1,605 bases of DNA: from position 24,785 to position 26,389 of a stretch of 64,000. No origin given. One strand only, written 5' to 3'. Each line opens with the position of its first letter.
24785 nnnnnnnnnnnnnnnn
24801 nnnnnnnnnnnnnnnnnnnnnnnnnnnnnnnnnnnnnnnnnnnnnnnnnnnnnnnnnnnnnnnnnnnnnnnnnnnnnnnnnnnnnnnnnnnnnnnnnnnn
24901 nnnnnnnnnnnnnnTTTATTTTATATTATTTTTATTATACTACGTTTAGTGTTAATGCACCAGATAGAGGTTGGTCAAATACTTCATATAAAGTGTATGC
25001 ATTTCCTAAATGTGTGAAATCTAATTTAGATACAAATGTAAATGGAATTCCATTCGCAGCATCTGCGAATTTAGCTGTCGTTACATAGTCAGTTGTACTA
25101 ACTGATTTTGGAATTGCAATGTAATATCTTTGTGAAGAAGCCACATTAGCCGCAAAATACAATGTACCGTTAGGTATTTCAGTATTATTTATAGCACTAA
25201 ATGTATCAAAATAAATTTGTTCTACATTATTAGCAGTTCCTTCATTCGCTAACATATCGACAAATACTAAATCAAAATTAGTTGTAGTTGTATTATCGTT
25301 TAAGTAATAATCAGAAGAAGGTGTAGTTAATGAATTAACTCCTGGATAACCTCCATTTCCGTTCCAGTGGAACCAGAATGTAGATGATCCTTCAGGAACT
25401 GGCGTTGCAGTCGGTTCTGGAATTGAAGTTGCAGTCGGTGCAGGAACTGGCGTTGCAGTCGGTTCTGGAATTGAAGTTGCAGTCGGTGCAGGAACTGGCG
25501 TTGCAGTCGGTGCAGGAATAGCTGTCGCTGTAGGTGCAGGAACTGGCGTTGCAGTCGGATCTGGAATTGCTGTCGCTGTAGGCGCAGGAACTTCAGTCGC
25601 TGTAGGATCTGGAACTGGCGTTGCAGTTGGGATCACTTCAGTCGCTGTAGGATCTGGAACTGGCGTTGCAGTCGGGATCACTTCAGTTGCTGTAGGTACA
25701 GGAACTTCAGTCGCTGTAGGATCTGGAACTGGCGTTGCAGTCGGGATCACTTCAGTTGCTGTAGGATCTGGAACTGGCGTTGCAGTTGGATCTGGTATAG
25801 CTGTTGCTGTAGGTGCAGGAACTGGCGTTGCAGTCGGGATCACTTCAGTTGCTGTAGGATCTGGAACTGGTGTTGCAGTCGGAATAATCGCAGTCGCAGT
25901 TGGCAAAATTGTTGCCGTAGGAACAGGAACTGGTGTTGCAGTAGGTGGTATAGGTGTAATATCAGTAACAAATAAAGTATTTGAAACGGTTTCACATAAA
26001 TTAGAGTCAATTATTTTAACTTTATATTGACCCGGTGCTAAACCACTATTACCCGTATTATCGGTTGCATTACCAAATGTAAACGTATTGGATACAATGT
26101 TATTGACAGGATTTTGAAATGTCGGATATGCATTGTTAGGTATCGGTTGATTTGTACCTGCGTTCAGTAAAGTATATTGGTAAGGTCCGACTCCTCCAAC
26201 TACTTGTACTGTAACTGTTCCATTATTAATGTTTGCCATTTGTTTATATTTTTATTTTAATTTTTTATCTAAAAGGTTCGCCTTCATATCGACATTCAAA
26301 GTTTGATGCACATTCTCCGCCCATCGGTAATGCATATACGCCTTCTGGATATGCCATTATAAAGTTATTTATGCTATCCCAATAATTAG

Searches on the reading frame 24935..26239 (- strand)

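Call 16: search_protein_families(library=phrogs, proteins=[window:24935-26239:-], max_evalue=0.00001)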
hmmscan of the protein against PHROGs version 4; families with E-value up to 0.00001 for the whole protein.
window:24935-26239:- (434 aa): 0 families

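Call 51: search_protein_families(library=pfam, proteins=[window:24935-26239:-], max_evalue=0.001)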
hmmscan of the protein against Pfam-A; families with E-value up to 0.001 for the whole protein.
window:24935-26239:- (434 aa): 2 families
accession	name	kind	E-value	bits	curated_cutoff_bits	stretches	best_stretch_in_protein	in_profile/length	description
PF02389.20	Cornifin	-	3.6e-08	34.1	34.8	1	190-284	25-120/135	Cornifin (SPRR) family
PF13573.12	SprB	-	2.5e-06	27.5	28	1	5-29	13-37/37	SprB repeat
